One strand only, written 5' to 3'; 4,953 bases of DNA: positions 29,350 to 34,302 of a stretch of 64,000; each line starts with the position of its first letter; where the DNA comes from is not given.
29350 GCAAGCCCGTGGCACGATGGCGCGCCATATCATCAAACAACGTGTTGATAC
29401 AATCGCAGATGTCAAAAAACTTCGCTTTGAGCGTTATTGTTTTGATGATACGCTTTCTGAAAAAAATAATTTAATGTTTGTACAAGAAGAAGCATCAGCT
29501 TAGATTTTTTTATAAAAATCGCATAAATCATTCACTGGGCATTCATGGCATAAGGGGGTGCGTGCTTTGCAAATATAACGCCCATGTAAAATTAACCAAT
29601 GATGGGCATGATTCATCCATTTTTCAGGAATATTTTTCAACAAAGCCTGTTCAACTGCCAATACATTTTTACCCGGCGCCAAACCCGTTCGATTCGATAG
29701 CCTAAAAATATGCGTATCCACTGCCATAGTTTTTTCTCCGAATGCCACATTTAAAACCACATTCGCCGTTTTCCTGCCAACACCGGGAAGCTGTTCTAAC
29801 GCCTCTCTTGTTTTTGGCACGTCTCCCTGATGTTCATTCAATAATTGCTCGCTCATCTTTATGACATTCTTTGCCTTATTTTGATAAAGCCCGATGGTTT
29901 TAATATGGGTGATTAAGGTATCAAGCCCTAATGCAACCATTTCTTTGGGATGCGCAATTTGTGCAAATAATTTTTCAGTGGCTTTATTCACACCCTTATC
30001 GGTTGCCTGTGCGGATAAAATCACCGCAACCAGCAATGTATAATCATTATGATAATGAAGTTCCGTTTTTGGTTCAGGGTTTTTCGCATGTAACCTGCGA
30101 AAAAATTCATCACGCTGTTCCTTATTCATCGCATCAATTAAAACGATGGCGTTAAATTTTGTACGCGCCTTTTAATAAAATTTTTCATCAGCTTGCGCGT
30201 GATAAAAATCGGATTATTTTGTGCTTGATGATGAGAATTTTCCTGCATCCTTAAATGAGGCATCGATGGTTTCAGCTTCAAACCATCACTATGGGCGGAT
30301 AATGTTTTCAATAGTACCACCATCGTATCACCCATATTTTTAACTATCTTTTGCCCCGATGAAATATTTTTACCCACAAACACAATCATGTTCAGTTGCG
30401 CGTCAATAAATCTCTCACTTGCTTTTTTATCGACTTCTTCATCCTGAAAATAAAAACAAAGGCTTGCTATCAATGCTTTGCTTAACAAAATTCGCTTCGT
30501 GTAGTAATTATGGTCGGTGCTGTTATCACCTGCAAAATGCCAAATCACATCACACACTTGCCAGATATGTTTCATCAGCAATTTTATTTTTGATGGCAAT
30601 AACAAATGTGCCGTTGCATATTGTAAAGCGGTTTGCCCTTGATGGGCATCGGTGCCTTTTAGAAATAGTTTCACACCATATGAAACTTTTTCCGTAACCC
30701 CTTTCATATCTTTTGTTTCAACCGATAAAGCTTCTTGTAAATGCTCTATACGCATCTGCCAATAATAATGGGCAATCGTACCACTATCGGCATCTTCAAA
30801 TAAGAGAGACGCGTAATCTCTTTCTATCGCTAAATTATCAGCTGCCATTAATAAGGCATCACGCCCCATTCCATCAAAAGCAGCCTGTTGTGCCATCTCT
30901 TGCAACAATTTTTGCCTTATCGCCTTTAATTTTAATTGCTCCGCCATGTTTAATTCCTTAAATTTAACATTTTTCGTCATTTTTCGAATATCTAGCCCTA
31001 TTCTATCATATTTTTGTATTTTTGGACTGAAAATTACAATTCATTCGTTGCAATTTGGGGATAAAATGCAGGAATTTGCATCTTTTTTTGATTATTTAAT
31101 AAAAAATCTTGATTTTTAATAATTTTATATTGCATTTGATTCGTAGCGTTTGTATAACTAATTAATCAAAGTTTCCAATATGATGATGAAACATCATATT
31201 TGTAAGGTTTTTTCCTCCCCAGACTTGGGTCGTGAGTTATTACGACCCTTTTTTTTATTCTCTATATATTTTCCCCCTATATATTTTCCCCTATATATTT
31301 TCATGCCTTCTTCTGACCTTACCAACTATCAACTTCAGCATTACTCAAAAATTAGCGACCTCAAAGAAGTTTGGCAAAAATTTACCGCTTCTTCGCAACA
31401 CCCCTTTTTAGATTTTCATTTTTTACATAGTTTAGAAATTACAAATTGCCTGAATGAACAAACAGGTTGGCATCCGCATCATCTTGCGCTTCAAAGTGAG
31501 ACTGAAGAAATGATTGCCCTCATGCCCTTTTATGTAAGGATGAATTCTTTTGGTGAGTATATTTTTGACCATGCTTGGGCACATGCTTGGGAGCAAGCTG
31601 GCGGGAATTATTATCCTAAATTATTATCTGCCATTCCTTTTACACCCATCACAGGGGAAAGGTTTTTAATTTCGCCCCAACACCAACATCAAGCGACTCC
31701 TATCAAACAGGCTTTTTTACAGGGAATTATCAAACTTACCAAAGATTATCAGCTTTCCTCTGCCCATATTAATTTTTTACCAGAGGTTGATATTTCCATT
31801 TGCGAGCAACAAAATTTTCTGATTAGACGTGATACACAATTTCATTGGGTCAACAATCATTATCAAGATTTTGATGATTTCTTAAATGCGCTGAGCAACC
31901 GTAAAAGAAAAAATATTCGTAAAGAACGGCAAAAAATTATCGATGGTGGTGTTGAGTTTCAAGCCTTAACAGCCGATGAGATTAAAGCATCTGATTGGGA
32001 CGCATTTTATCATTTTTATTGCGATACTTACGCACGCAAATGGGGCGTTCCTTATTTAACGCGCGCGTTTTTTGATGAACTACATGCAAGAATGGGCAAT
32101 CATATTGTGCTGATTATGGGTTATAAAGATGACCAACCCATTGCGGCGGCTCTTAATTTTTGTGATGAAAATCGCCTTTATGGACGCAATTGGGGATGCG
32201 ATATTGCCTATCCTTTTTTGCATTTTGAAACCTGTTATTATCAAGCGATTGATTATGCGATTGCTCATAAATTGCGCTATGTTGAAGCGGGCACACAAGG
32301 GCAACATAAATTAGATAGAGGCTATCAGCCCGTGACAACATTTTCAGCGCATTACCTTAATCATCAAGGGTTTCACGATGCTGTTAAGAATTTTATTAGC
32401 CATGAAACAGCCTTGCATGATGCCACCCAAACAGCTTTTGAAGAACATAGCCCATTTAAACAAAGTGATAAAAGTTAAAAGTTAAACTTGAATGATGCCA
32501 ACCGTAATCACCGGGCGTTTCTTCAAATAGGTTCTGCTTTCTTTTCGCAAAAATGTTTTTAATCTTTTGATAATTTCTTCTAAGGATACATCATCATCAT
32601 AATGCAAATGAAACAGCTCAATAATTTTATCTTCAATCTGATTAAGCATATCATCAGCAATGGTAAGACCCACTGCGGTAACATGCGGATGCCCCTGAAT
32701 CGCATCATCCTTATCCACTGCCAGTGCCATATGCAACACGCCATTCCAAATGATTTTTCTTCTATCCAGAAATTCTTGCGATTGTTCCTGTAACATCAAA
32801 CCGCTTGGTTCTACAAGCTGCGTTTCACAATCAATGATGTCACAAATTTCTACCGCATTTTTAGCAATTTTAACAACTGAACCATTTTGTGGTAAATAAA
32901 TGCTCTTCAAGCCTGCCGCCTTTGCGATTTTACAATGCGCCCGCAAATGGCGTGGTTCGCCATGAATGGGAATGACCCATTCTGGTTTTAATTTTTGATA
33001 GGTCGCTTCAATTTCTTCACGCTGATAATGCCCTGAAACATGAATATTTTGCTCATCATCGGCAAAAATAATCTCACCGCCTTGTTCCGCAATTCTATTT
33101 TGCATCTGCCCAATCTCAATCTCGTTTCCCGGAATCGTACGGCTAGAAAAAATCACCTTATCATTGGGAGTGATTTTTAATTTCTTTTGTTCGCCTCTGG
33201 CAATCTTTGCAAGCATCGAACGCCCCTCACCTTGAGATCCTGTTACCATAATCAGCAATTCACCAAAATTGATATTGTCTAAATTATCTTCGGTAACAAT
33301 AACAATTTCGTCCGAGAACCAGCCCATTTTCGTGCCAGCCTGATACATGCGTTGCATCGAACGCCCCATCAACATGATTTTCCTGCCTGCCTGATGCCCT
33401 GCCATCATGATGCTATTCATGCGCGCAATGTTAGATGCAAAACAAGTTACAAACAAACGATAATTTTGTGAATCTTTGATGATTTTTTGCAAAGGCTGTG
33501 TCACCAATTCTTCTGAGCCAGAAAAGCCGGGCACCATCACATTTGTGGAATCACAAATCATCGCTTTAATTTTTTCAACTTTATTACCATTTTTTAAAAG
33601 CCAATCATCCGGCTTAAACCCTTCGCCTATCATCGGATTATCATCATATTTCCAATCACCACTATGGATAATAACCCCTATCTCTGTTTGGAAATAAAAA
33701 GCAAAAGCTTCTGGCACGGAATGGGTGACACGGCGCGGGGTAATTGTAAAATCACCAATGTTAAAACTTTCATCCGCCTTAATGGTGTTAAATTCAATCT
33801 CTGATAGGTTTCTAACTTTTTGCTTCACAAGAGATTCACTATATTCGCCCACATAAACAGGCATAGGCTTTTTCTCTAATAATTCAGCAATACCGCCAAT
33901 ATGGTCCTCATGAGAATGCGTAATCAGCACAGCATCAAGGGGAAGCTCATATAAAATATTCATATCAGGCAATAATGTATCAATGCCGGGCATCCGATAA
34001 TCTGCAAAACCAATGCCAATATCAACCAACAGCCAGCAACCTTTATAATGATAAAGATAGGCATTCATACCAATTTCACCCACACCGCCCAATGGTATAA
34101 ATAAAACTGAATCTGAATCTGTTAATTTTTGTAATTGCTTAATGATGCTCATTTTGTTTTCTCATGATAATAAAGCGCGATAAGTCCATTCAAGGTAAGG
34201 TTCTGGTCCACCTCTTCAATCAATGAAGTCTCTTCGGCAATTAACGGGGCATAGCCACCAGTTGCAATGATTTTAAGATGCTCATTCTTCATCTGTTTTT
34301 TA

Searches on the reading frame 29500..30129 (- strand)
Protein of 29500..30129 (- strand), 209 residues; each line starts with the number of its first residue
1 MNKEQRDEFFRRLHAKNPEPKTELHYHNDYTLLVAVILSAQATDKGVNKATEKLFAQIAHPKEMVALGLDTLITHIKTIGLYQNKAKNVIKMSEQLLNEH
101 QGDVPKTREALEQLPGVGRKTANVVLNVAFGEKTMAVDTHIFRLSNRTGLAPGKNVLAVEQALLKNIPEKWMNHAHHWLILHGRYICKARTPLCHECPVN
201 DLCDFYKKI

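Call 63: search_protein_families(library=pfam, proteins=[window:29500-30129:-], max_evalue=0.00001)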
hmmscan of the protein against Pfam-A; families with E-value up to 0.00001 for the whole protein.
window:29500-30129:- (209 aa): 3 families
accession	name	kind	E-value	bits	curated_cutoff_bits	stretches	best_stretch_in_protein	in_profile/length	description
PF00730.31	HhH-GPD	-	2.3e-20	73.4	26.2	1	34-168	1-107/108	HhH-GPD superfamily base excision DNA repair protein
PF00633.29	HHH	-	2.3e-09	37.1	24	1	100-127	2-29/30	Helix-hairpin-helix motif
PF10576.14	EndIII_4Fe-2S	-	3.5e-06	27.6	20.5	1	187-203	1-17/17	Iron-sulfur binding domain of endonuclease III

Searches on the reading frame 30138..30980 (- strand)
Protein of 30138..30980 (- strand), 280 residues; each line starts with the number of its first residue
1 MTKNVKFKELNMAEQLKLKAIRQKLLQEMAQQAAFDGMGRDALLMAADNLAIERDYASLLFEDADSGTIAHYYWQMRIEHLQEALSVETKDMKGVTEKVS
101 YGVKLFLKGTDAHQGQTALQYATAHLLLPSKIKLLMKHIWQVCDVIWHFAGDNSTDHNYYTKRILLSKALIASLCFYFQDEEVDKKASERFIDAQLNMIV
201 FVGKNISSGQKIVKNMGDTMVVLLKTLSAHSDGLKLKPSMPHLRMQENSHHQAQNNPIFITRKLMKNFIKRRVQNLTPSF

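Call 63: search_protein_families(library=pfam, proteins=[window:30138-30980:-], max_evalue=0.00001)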
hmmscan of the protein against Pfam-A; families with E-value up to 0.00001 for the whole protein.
window:30138-30980:- (280 aa): 1 family
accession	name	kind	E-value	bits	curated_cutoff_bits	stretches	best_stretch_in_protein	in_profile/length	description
PF08511.16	COQ9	-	2.7e-19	69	20.5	1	135-199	4-68/72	COQ9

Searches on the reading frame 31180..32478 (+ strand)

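Call 63: search_protein_families(library=pfam, proteins=[window:31180-32478:+], max_evalue=0.00001)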
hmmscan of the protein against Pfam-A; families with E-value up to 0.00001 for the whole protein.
window:31180-32478:+ (432 aa): 2 families
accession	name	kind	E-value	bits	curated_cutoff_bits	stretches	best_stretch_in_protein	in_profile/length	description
PF04339.18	FemAB_like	-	1.2e-142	475.9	27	1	62-428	7-369/369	Peptidogalycan biosysnthesis/recognition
PF13480.13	Acetyltransf_6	-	1.2e-14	55.1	22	1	241-373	2-137/143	Acetyltransferase (GNAT) domain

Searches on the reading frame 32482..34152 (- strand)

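Call 63: search_protein_families(library=pfam, proteins=[window:32482-34152:-], max_evalue=0.00001)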
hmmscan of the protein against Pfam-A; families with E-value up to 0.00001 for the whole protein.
window:32482-34152:- (556 aa): 4 families
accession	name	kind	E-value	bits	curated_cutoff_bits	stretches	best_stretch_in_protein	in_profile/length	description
PF22505.1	RNase_J_b_CASP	-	8.1e-36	123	27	1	231-353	2-125/126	Ribonuclease J, beta-CASP domain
PF12706.13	Lactamase_B_2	-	1e-16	61.6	27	1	67-193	24-168/200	Beta-lactamase superfamily domain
PF00753.33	Lactamase_B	-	7.1e-11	42.8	22.7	1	30-122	7-94/196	Metallo-beta-lactamase superfamily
PF07521.17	RMMBL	-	3.8e-10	40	21.6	1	369-419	10-61/63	Zn-dependent metallo-hydrolase RNA specificity domain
